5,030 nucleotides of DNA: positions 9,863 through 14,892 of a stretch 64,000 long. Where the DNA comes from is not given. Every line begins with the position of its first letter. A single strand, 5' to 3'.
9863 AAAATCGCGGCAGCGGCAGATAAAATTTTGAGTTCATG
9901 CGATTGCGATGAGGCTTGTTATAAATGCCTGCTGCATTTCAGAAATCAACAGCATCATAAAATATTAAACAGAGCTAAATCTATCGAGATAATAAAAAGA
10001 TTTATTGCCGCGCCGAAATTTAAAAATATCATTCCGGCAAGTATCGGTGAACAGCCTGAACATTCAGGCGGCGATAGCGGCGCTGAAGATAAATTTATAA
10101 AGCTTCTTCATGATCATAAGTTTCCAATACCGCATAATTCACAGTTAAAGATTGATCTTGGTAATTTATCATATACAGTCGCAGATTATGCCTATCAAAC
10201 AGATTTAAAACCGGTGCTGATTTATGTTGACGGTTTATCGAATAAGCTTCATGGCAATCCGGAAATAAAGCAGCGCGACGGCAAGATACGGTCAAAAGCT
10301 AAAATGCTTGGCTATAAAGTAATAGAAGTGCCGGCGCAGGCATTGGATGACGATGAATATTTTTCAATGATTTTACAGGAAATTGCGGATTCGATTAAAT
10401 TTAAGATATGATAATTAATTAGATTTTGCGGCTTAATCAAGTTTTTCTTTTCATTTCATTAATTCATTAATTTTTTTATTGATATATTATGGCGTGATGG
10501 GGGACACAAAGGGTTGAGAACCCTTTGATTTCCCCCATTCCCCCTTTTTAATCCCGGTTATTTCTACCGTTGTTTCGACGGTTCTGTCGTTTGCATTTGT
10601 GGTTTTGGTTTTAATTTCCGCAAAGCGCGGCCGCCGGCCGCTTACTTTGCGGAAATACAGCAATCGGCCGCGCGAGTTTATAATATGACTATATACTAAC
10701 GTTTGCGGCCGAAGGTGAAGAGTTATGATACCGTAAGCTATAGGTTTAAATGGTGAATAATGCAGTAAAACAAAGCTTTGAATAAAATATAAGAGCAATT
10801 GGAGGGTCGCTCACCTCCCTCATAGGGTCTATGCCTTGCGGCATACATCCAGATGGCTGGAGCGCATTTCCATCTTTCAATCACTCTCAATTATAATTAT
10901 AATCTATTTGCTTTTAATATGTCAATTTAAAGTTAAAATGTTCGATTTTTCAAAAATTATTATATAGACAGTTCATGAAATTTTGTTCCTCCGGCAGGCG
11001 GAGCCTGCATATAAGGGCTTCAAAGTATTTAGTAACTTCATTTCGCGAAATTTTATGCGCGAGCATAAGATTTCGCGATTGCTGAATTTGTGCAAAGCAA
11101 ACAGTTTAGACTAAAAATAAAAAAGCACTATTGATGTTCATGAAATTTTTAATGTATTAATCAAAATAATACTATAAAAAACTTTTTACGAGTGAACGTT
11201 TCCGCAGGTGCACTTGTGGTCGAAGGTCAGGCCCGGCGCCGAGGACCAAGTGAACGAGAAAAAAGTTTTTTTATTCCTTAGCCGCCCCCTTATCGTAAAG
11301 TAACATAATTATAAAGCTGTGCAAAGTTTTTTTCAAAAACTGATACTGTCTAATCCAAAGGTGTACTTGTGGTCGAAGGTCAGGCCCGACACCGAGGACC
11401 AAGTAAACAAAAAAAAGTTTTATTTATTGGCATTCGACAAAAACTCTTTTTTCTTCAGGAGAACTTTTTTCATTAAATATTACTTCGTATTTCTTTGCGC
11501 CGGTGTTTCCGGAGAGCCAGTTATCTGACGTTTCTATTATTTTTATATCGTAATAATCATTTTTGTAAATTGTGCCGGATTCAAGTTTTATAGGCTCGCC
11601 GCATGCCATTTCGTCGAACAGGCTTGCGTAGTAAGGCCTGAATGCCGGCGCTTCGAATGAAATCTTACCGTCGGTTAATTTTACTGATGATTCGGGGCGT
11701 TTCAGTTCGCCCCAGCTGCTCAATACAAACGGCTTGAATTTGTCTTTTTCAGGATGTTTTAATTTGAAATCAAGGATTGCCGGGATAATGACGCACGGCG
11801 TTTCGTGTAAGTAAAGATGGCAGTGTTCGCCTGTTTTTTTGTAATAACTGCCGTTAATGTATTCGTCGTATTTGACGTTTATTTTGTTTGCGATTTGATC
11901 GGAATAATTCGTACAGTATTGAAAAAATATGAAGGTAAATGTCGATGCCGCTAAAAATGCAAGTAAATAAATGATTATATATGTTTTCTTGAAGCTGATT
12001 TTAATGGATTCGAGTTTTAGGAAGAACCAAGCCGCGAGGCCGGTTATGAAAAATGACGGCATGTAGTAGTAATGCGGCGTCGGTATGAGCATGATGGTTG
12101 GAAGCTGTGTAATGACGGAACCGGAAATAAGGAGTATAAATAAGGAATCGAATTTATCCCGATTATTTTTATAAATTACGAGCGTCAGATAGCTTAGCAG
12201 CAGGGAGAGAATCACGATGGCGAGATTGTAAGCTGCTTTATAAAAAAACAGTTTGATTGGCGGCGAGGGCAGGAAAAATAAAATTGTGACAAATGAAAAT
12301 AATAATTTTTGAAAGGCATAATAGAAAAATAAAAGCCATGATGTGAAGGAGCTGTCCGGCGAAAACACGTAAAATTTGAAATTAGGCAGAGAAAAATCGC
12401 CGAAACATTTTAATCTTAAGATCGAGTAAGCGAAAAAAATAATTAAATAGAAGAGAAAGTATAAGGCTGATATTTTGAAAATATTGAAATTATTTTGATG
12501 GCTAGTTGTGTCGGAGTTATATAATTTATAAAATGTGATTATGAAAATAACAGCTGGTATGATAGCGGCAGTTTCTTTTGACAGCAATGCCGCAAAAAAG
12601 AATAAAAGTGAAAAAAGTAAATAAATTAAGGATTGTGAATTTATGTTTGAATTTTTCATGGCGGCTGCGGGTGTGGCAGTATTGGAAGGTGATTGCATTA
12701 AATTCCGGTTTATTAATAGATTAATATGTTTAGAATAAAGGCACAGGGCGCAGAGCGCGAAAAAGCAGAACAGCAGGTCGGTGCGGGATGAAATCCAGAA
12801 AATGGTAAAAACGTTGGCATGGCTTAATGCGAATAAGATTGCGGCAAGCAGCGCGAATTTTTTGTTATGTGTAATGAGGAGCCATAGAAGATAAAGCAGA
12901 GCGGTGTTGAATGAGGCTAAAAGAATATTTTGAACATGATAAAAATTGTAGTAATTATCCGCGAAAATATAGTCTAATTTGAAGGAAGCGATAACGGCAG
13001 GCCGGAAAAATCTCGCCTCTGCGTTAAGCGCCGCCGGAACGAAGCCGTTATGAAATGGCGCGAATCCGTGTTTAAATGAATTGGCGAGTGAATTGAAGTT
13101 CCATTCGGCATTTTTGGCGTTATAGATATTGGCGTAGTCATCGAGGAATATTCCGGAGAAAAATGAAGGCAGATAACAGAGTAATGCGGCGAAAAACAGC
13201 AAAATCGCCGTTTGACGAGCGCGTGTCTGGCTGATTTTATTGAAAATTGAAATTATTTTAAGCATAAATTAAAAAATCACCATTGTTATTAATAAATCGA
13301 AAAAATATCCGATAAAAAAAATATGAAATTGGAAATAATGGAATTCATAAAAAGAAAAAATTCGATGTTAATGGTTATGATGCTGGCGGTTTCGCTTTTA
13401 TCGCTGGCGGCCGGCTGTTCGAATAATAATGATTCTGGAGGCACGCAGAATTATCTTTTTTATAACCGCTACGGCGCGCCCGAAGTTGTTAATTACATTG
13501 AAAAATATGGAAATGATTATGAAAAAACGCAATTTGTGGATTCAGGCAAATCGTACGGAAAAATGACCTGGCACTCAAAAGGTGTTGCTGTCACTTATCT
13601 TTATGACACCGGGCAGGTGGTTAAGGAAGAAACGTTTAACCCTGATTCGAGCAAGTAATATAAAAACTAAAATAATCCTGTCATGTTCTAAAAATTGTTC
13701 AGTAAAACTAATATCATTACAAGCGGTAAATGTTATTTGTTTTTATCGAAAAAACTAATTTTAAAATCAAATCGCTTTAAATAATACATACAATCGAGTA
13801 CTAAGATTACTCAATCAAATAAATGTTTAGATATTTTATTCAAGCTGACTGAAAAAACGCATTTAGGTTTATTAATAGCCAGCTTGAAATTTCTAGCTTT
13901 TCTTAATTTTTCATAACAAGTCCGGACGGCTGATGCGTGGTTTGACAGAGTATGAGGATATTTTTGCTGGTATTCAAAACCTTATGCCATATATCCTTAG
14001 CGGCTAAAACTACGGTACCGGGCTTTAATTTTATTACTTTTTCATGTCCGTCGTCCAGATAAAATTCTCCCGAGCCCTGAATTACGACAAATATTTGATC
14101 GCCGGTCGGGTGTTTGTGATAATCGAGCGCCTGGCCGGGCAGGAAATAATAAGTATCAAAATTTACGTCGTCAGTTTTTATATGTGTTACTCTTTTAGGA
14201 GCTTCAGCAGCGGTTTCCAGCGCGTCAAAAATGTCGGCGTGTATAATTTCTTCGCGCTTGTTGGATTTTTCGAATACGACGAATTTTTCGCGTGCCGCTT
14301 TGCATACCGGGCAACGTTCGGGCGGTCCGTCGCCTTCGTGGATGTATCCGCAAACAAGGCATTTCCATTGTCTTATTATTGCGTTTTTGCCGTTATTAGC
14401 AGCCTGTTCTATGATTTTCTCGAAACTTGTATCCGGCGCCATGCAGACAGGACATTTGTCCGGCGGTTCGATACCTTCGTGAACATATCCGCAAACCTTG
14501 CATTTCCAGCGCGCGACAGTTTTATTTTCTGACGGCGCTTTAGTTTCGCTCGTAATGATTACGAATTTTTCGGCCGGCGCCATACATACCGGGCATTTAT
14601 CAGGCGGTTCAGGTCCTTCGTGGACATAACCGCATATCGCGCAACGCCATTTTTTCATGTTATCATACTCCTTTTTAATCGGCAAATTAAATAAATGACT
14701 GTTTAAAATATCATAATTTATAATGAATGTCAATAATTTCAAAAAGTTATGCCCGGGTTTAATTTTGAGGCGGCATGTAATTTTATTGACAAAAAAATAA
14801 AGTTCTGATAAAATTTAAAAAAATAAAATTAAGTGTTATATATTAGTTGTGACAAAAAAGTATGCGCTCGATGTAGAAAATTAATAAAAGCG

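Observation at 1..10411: MmeI-family methyltransferase plus giant helicase-DUF1998-endonuclease fusion: compact, non-canonical DISARM/Druantia-like defence candidate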

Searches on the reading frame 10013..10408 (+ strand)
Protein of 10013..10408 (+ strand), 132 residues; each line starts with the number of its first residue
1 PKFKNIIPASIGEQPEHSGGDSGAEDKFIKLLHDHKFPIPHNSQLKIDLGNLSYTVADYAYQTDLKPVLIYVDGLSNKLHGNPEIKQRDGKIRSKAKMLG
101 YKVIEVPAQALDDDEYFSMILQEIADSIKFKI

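Call 8: search_protein_families(library=pfam, proteins=[window:10013-10408:+], max_evalue=10)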
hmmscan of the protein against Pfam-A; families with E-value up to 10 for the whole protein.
seq(132 aa): 0 families

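Call 69: predict_structure(alignment_id=A3)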
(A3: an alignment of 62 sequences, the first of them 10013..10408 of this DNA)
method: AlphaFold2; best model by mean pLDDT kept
length: 132 residues; sequences in the alignment: 62
mean_pLDDT: 80.7   pTM: 0.72
mean pLDDT of the five models: 80.7, 75.5, 75.2, 74.5, 65.1
residues with pLDDT >= 90: 77; 70-90: 21; 50-70: 12; < 50: 22
segments of 3 or more residues with pLDDT < 50: 1-15
pLDDT, mean of each block of 10 residues (from residue 1): 42 48 84 94 93 93 93 64 78 93 93 94 87 46
secondary structure, 60 per line:
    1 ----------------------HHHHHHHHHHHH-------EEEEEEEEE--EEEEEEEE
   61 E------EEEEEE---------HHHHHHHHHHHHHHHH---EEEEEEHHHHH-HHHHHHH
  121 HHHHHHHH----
elements in order: H23-34 E42-50 E53-61 E68-73 H83-98 E102-107 H108-112 H114-128

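Call 71: fold_search(model_id=the predicted structure, library=pdb)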
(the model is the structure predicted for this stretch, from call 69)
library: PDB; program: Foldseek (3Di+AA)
matches with E <= 10: 535; with E <= 0.001: 0
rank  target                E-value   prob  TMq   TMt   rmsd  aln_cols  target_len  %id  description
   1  3r3p_A                1.3e-02  0.99  0.46  0.59   5.3       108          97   15  Homing Endonuclease I-Bth0305I Catalytic Domain (released 2011-10-05)
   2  3r3p_B                2.7e-02  0.99  0.47  0.61   5.4       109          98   14  Homing Endonuclease I-Bth0305I Catalytic Domain (released 2011-10-05)
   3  7oeb_L                3.3e-02  0.44  0.28  0.04  17.5       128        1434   15  Lassa virus L protein bound to 3' promoter RNA (well-resolved endonuclease) [3END-ENDO] (released 2021-12-01)
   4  9dou_A                1.0e-01  0.66  0.38  0.08   6.3       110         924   13  Taeniopygia guttata R2 retrotransposon (R2Tg) initiating target-primed reverse transcription (released 2025-05-21)
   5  6p4f_B                1.0e-01  0.54  0.41  0.18   6.9       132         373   17  Crystal structure of the XPB-Bax1-forked DNA ternary complex (released 2020-06-17)
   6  8gh6_A                1.1e-01  0.38  0.28  0.07   6.4        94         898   16  Bombyx mori R2 retrotransposon initiating target-primed reverse transcription (released 2023-04-05)
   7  5izh_A                1.1e-01  0.33  0.29  0.24  15.1       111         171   14  Lassa virus L protein cap-snatching endonuclease. apo form (released 2016-06-29)
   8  7ela_A                1.3e-01  0.30  0.29  0.04  16.3       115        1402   15  Structure of Lassa virus polymerase in complex with 3'-vRNA and Z mutant (F36A) (released 2021-05-05)
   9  5t2t_B                1.4e-01  0.44  0.36  0.27  14.3       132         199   11  Crystal structure of Lymphocytic choriomeningitis mammarenavirus endonuclease bound to compound L742001 (released 2017-09-13)
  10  1y88                  1.4e-01  0.41  0.35  0.28   7.1       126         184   11  Crystal Structure of Protein of Unknown Function AF1548 (released 2004-12-21)
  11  7ojj                  1.4e-01  0.18  0.26  0.03  18.2       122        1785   16  Lassa virus L protein with endonuclease and C-terminal domains in close proximity [MID-LINK] (released 2021-12-01)
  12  7eww_A                1.6e-01  0.35  0.33  0.27  13.0       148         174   10  Crystal structure of Ebinur Lake virus cap snatching endonuclease (N52A mutant) (released 2022-01-26)
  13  3hrl                  1.7e-01  0.82  0.44  0.58   4.9       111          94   16  Crystal structure of a putative endonuclease-like protein (ngo0050) from neisseria gonorrhoeae (released 2009-06-30)
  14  6p4w_B                1.7e-01  0.63  0.40  0.17   8.7       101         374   16  XPB helicase in a complex with truncated Bax1 from Sulfurisphaera tokodaii at 2.96 Angstrom resolution (released 2020-06-03)
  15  7ewx_A                1.7e-01  0.57  0.35  0.30   5.0        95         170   12  Crystal structure of Ebinur Lake virus cap snatching endonuclease (P78A mutant) (released 2022-01-26)
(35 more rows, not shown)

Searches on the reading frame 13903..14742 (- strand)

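Call 59: search_protein_families(library=pfam, proteins=[window:13903-14742:-], max_evalue=0.0001)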
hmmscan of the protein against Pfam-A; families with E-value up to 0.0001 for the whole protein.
window:13903-14742:- (279 aa): 4 families
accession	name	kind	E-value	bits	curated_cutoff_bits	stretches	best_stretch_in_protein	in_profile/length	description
PF21349.2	RUBY_RBDX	-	6.4e-45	150.7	26.5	3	126-154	1-29/30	Rubrerythrin, rubredoxin-like domain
PF23458.2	DUF7130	-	6.5e-12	45.6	35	0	125-157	53-86/89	Domain of unknown function (DUF7130)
PF07883.17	Cupin_2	-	3.1e-10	40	27.2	1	200-261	5-62/70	Cupin domain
PF05523.17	FdtA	-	7.8e-05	22.9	23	0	207-267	47-109/131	WxcM-like, C-terminal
